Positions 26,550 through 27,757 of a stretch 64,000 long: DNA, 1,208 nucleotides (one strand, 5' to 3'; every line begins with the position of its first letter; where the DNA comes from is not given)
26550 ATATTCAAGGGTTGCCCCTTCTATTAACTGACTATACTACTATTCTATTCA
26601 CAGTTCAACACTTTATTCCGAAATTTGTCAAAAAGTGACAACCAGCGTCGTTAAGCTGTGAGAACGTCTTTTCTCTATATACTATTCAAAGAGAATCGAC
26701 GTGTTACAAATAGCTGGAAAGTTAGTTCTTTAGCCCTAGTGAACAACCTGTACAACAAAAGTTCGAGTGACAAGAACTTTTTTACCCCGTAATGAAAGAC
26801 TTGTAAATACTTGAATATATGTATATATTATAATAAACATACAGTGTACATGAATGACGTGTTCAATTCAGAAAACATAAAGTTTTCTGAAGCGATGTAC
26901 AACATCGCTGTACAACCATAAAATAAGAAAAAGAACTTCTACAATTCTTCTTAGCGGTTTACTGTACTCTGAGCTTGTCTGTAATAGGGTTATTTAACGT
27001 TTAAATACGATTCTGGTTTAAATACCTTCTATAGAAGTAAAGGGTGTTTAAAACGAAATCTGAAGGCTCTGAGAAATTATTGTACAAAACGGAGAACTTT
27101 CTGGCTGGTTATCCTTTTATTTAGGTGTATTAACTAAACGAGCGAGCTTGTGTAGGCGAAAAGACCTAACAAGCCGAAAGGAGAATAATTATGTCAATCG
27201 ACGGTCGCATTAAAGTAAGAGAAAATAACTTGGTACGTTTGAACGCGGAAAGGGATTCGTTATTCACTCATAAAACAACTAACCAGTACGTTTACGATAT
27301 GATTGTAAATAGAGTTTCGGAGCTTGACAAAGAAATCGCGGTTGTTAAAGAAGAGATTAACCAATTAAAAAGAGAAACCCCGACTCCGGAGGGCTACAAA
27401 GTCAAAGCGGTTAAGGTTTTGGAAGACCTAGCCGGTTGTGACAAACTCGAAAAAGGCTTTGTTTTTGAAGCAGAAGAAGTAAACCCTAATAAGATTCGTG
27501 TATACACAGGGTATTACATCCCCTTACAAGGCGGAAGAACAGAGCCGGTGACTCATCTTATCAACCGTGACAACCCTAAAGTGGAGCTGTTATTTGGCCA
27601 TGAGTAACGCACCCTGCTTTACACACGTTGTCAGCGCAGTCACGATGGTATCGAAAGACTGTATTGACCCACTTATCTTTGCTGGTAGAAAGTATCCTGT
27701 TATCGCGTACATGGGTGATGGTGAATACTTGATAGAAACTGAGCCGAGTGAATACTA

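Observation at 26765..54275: Duplicated ~300-bp non-coding element with compensatory twin hairpins (candidate origins or ncRNA)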

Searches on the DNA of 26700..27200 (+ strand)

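Call 4: search_dna_similar(query=window:26700-27150:+, collection=phages, mode=distant, max_rows=30)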
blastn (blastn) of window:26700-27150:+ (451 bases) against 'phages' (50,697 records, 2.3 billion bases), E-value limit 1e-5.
No match.

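Call 103: search_rna_families(source=window, start=26700, end=27200, threshold=evalue, max_evalue=1)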
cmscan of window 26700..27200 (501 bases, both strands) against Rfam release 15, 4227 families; matches with E-value up to 1: 1.
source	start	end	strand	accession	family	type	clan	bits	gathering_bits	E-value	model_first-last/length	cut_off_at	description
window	26748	26802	-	RF02056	STnc390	Gene; sRNA;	-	17.9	50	0.35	1-60/60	no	Salmonella sRNA STnc390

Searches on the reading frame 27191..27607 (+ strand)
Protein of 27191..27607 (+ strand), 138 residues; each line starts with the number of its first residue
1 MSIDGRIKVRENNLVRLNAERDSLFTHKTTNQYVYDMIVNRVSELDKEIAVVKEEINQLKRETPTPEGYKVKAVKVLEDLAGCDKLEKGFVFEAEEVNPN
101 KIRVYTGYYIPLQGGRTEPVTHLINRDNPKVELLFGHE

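Call 8: search_protein_families(library=pfam, proteins=[window:27191-27607:+])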
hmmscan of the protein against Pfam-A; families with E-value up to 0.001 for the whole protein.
window:27191-27607:+ (138 aa): 0 families

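Call 24: find_related_loci(query=window:27191-27607:+, collection=viral_contigs, flank=3000)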
Query window:27191-27607:+ (138 aa) in viral_contigs; peptide patterns used: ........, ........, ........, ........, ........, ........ (x = any residue, [..] = any of these).
26 stretches matched a pattern, but none encodes a relative of the query by tblastn (E <= 1e-3).

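Call 26: search_dna_similar(query=window:27191-27607:+, collection=phages, mode=protein, max_rows=15, max_evalue=0.001)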
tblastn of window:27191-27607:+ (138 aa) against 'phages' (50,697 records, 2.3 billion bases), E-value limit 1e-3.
No match.

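Call 32: find_homologous_proteins(query=window:27191-27607:+)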
Query window:27191-27607:+ (138 aa): 2 proteins with E <= 0.001 among 8 candidates.
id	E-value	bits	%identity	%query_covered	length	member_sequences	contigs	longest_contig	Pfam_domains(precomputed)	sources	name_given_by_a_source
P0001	2.9e-82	291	97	100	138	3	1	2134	-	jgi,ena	-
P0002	1.7e-46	176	64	100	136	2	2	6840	-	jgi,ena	-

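Call 34: find_encoding_contigs(protein=P0002, flank=6000)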
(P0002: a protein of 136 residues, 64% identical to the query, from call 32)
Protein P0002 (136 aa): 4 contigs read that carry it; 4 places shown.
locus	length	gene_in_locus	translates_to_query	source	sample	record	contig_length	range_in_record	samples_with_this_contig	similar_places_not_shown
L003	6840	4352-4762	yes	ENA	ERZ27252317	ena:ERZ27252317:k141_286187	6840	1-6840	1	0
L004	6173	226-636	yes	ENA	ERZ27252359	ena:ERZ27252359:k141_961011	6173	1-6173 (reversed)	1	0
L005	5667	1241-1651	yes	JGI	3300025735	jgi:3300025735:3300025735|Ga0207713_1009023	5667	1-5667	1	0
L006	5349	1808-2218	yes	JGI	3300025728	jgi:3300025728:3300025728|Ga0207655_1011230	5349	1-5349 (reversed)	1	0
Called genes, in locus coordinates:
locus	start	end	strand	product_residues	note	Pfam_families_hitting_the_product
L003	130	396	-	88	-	-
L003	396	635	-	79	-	-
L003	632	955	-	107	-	-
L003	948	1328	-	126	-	-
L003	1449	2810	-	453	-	PF13506:Glyco_transf_21 (faint), PF03142:Chitin_synth_2 (faint), PF00535:Glycos_transf_2, PF01644:Chitin_synth_1 (faint), PF13641:Glyco_tranf_2_3, PF13632:Glyco_trans_2_3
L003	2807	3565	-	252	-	PF03935:SKN1_KRE6_Sbg1, PF00722:Glyco_hydro_16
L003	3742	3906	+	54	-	-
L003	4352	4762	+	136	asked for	-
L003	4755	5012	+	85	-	-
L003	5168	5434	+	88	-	-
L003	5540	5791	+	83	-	-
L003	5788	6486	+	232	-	PF04973:NMN_transporter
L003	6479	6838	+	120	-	?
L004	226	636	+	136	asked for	-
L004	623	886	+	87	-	-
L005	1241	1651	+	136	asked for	-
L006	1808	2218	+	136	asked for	-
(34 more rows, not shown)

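Call 35: find_encoding_contigs(protein=P0001, flank=3000)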
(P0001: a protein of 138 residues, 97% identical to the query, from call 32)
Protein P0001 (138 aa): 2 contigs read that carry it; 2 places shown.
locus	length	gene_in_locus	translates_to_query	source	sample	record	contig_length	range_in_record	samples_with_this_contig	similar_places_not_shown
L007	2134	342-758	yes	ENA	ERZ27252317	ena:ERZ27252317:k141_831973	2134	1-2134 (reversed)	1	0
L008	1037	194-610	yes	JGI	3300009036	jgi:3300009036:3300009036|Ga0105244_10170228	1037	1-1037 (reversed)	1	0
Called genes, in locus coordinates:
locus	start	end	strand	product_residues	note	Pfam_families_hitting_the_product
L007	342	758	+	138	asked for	-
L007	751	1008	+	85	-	-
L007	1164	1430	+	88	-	-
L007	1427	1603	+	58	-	-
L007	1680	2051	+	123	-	PF00565:SNase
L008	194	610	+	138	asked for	-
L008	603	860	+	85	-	-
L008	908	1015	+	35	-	-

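Call 70: search_protein_families(library=phrogs, proteins=[window:27191-27607:+], max_evalue=0.001)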
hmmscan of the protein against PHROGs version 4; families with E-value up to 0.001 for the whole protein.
window:27191-27607:+ (138 aa): 0 families
